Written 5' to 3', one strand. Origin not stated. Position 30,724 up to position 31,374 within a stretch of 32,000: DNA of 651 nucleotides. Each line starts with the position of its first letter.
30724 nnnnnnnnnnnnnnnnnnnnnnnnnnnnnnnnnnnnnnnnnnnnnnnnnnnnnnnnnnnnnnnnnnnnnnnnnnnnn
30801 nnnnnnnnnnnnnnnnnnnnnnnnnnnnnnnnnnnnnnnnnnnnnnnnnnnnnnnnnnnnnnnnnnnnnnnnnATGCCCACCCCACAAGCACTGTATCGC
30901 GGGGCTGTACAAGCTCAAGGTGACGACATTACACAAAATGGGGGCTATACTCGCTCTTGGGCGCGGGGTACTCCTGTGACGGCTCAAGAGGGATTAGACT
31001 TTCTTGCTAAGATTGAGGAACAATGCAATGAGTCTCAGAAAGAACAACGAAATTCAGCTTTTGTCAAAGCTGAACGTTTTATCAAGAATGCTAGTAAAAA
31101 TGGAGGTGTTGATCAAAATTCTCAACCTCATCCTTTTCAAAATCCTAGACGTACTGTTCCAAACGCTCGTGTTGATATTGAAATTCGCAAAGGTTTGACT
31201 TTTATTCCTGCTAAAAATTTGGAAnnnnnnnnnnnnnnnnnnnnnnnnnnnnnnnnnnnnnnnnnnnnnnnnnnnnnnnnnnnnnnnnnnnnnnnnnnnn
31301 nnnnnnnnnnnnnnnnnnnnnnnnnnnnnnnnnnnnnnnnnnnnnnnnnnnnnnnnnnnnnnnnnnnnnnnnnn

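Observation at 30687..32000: AT-rich, HIP1-free two-gene cassette downstream of tyrS, including an ORF missing from the supplied track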

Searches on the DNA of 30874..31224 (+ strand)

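Call 86: search_rna_families(source=L002, start=9400, end=12700, threshold=evalue, max_evalue=1)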
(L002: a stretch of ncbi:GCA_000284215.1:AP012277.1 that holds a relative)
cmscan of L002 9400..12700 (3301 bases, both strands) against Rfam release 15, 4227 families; matches with E-value up to 1: 1.
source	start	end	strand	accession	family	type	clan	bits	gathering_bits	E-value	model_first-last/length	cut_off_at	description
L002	11297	11373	-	RF01526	ceN106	Gene; snRNA; snoRNA; CD-box;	-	20.6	60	0.69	1-77/77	no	C. elegans snoRNA ceN106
